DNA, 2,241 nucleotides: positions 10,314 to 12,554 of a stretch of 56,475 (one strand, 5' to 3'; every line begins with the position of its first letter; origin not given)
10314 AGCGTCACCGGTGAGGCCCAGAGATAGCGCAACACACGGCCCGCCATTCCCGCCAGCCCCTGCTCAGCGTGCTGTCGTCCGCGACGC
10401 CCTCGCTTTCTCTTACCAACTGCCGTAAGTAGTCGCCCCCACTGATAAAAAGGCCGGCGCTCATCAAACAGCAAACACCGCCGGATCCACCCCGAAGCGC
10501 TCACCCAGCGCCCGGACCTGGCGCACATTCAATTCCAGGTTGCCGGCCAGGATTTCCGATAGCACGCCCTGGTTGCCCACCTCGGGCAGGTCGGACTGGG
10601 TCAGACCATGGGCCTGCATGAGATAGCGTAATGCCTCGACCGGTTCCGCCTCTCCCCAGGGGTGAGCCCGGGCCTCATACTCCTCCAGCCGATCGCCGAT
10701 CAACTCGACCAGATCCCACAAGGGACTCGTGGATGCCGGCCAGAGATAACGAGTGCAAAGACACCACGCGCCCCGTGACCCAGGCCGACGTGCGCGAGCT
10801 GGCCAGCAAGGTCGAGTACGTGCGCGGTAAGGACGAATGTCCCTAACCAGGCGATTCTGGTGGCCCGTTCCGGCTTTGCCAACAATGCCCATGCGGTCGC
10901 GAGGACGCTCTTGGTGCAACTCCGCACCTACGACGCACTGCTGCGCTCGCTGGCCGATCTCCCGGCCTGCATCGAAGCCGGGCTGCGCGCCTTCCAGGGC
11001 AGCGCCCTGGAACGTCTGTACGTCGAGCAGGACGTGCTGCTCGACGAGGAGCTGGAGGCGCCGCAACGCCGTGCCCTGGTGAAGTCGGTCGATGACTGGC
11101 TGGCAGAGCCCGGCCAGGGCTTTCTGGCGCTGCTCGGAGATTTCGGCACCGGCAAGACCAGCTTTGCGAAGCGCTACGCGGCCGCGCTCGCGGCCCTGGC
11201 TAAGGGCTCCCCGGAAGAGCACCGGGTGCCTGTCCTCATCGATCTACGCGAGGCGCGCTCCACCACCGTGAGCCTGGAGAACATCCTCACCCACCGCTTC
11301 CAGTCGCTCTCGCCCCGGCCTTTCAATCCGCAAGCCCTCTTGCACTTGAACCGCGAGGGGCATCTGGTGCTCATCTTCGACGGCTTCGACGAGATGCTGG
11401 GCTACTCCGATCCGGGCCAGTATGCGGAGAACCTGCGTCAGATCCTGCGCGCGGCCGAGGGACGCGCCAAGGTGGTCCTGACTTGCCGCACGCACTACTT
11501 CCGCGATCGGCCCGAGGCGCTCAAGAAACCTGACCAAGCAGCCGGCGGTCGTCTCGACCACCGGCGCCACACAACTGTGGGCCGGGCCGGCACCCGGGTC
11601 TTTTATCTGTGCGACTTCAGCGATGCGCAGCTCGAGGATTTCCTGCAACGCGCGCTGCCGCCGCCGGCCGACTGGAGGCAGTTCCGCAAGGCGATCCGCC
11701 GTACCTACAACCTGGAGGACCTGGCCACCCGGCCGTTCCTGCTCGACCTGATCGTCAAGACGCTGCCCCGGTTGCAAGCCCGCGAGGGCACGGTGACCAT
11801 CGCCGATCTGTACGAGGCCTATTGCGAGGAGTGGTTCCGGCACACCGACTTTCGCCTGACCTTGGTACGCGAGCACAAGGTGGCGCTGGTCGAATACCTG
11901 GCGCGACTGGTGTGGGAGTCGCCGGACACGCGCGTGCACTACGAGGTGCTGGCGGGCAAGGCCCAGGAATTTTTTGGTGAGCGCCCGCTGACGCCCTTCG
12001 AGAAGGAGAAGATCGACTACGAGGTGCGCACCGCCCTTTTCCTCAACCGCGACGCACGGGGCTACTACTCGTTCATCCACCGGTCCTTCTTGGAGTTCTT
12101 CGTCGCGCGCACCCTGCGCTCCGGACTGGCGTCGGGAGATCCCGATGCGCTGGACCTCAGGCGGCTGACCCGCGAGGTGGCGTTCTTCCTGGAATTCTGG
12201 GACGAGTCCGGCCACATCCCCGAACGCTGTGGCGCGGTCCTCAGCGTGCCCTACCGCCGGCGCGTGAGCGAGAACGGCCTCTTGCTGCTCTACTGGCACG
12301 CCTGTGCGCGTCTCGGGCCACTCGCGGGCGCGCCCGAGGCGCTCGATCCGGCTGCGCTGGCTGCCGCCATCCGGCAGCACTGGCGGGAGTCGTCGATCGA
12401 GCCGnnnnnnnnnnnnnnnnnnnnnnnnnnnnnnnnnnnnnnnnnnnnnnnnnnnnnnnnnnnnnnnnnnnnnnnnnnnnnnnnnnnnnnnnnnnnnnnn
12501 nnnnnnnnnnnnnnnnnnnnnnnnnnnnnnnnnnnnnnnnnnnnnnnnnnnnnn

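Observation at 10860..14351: Effector-less NACHT-pentapeptide-WD40 NLR-like STAND NTPase inside a decaying accessory island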

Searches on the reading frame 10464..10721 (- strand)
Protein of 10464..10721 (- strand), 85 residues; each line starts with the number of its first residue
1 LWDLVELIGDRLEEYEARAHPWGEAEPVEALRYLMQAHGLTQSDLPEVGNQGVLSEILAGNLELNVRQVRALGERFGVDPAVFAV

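Call 39: search_protein_families(library=pfam, proteins=[window:10464-10721:-], max_evalue=0.1)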
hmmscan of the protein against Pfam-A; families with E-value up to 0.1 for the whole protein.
window:10464-10721:- (85 aa): 3 families
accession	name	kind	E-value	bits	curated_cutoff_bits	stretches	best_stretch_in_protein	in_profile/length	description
PF01381.28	HTH_3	-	0.0083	16.6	23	1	31-82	1-54/55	Helix-turn-helix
PF22470.1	Histone_HNS_N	-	0.081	13.3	24.5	0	4-46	33-76/79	H-NS histone-like proteins, N-terminal domain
PF13560.12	HTH_31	-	0.09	13.5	27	0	30-82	5-60/64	Helix-turn-helix domain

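Call 44: search_protein_families(library=ncbifam, proteins=[window:10464-10721:-], max_evalue=0.1)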
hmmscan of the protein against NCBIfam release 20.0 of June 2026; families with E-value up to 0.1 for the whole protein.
window:10464-10721:- (85 aa): 0 families

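Call 60: search_dna_similar(query=window:10467-10721:-, collection=plasmids, mode=protein, max_evalue=0.001, max_rows=8)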
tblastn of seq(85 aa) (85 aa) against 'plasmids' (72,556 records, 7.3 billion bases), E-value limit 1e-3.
Records with a match: 2554; places in all: 2598; records where one place covers at least 80% of the query: 2460.
Best place of each record, by identity: 60-80% 1; <60% 2553.
By first word of the organism name: Klebsiella 1946; Escherichia 83; Serratia 80; Piscirickettsia 77; Pantoea 55; Sinorhizobium 53; Enterobacter 45; Acinetobacter 34; Salmonella 21; Raoultella 18; and 52 more.
By predicted mobility (MOB-suite, as given by PLSDB): conjugative 1596; non-mobilizable 823; mobilizable 135.
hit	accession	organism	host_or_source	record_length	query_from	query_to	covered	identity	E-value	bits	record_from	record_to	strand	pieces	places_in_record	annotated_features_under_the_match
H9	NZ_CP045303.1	Azotobacter salinestris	cell culture,soil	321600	1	83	98%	56.6%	7e-22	94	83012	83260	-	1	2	helix-turn-helix domain-containing protein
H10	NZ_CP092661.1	Leptospira kirschneri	Homo sapiens,blood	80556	4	83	94%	57.5%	5e-21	92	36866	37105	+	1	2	helix-turn-helix domain-containing protein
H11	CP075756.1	Pseudomonas aeruginosa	Homo sapiens,Cell culture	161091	1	83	98%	51.8%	9e-16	77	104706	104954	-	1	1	transcriptional regulator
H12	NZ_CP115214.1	Pseudomonas aeruginosa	Homo sapiens,culture samples from human ...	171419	1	83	98%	51.8%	9e-16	77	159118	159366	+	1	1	transcriptional regulator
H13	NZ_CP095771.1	Pseudomonas aeruginosa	Homo sapiens,collection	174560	1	83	98%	51.8%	9e-16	77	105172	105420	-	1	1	transcriptional regulator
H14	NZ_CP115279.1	Pseudomonas aeruginosa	Homo sapiens,culture samples from human ...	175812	1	83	98%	51.8%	9e-16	77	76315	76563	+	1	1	transcriptional regulator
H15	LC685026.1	Pseudomonas aeruginosa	-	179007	1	83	98%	51.8%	9e-16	77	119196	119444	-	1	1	helix-turn-helix domain-containing protein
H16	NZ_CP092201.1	Leptospira weilii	Homo sapiens,blood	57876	4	83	94%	52.5%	7e-19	86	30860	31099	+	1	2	helix-turn-helix domain-containing protein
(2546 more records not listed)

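Call 62: get_annotated_region(hit=H9, flank=1200)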
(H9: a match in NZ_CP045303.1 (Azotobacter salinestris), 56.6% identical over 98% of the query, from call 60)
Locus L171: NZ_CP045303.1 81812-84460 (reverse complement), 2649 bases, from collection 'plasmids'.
description: Azotobacter salinestris strain KACC 13899 plasmid unnamed1, complete sequence
organism: Azotobacter salinestris (NCBI taxid 69964)
taxonomy: Bacteria; Pseudomonadota; Gammaproteobacteria; Pseudomonadales; Pseudomonadaceae; Azotobacter; Azotobacter salinestris
host: -; source: cell culture,soil; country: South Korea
typing (MOB-suite, as given by PLSDB): conjugative; replicon rep_cluster_1301; relaxase MOBH; mating-pair formation MPF_F
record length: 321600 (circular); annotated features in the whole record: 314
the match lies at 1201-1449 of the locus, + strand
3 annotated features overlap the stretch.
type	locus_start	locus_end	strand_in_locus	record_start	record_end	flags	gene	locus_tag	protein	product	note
CDS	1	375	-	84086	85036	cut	-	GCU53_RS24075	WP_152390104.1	DNA replication terminus site-binding protein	GO:0006274 - DNA replication termination [Evidence IEA]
CDS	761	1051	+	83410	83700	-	-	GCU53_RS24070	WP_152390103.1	type II toxin-antitoxin system HigB family toxin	-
CDS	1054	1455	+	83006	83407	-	-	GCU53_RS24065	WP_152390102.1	helix-turn-helix domain-containing protein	-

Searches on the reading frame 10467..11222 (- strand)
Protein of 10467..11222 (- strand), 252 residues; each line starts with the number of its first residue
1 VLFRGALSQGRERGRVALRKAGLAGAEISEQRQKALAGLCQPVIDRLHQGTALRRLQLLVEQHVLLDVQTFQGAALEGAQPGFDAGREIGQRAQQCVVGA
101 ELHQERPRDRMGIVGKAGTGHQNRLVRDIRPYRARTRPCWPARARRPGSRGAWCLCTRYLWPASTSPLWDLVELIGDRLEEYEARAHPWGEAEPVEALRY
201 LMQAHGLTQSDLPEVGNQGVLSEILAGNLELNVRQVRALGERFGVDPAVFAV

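Call 10: search_protein_families(library=pfam, proteins=[window:10467-11222:-], max_evalue=0.01)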
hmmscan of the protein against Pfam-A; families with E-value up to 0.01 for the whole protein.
seq(252 aa): 0 families

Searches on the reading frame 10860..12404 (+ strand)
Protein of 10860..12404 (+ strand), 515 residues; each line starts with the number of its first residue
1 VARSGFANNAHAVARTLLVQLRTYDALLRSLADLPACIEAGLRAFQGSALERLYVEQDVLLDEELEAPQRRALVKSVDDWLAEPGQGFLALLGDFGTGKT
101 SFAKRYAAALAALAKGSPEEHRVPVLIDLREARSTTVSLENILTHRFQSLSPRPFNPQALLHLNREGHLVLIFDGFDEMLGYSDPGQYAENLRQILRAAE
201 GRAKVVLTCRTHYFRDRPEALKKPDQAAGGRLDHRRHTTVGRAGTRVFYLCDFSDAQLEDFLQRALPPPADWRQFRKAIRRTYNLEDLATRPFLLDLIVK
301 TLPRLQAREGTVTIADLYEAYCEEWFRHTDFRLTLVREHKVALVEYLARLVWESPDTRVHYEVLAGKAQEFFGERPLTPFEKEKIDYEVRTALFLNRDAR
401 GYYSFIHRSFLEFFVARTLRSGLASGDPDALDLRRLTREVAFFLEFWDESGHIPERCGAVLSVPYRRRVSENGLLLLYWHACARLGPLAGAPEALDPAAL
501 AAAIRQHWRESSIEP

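Call 65: search_protein_representatives(protein=window:10860-12404:+)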
Query: 515 residues. Proteins with E-value up to 0.001 (for the whole library): 5821; up to 1e-10: 3215; up to 1e-30: 675. The best 150 are listed.
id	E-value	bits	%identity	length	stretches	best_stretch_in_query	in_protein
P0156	1.4e-196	670.7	64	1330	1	2-493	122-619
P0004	3.5e-180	616.5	61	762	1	1-494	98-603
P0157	1.1e-174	598.4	56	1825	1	2-509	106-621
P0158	2.0e-171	587.6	60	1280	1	2-504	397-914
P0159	6.6e-169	579.3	56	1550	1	2-500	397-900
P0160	1.5e-165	568.2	57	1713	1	2-488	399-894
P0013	3.7e-163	560.4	61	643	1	63-495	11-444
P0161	4.6e-161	553.4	54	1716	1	2-510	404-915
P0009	6.9e-156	536.4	62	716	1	111-492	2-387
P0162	8.1e-141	486.7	52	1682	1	2-503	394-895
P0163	1.2e-132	459.7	49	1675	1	14-502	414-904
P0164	1.7e-130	452.6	51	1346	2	2-424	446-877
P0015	1.4e-129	449.6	59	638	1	2-375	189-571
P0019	6.1e-110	384.8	58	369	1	137-476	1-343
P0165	1.3e-107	377.1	43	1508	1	4-492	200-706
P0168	6.5e-102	358.3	84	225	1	74-270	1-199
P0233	2.7e-59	217.7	33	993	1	4-486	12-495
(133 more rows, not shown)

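Call 71: find_encoding_contigs(protein=P0168, flank=10000, max_places=5)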
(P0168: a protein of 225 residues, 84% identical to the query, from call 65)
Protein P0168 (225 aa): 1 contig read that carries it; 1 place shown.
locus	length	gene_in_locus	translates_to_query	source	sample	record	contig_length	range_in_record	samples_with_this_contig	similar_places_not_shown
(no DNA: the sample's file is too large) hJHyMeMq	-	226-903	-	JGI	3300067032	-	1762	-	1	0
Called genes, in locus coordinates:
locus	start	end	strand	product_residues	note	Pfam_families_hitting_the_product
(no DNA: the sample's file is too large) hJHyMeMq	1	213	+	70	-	?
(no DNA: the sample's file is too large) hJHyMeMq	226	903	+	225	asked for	PF20703:nSTAND1 (weak), PF24883:NPHP3_N (faint), PF05729:NACHT, PF13401:AAA_22 (weak)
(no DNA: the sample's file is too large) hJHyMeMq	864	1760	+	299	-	?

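Call 76: list_cluster_members(proteins=[P0156, P0158, P0002, P0168, P0159])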
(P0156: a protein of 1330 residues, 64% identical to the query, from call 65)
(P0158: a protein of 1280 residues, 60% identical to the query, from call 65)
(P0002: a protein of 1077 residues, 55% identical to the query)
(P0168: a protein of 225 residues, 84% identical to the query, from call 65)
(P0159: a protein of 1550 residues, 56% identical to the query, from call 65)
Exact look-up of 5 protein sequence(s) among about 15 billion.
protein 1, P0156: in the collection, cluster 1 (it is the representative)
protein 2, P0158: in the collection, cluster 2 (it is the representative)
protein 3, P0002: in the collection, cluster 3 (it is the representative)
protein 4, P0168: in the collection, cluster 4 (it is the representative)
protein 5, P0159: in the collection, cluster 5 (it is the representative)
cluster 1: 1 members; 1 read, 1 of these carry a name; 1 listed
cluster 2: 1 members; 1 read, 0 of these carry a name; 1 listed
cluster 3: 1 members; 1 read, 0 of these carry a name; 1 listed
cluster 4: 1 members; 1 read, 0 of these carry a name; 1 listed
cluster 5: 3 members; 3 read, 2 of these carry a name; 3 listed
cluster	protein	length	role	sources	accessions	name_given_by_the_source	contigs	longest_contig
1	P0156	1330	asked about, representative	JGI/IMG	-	WD40 repeat protein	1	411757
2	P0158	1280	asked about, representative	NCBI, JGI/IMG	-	-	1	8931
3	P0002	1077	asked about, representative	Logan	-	-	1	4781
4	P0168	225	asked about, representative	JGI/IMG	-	-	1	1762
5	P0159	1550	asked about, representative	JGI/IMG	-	WD40 repeat protein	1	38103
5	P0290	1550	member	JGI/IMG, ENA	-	WD40 repeat protein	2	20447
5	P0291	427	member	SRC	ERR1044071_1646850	-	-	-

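Call 77: find_encoding_contigs(protein=P0156, flank=10000, max_places=2)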
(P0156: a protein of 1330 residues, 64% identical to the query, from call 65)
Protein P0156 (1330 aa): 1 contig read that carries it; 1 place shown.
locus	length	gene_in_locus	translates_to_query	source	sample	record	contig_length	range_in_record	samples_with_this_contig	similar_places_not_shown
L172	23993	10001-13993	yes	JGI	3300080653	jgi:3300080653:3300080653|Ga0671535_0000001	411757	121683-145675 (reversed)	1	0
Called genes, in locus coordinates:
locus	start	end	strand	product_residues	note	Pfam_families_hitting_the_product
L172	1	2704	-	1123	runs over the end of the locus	PF00069:Pkinase, PF07714:PK_Tyr_Ser-Thr, PF03109:ABC1 (weak), PF13432:TPR_16, PF14559:TPR_19, PF13424:TPR_12, PF17874:TPR_MalT, PF13424:TPR_12, +14 more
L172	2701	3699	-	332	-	PF16697:Yop-YscD_cpl, PF00498:FHA, PF01590:GAF, PF13185:GAF_2, PF13492:GAF_3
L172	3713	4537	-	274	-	PF20396:DUF6689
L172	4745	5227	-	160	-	-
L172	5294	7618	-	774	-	PF01433:Peptidase_M1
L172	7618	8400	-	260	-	PF03301:Trp_dioxygenase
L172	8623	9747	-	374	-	PF02350:Epimerase_2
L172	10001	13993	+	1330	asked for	PF04471:Mrr_cat, PF05729:NACHT, PF00805:Pentapeptide, PF00400:WD40, PF23342:WDR90_beta-prop_4th, PF23381:Beta-prop_IFT122_1st, PF23389:Beta-prop_WDR19_1st, PF23393:Beta-prop_WDR90_POC16_2nd, +163 more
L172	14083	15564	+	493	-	PF00083:Sugar_tr, PF06609:TRI12, PF07690:MFS_1, PF00083:Sugar_tr (weak)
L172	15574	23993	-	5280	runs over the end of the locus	PF17803:Cadherin_4, PF17892:Cadherin_5, PF17803:Cadherin_4, PF17892:Cadherin_5, PF17963:Big_9, PF17803:Cadherin_4, PF17892:Cadherin_5, PF17963:Big_9, +18 more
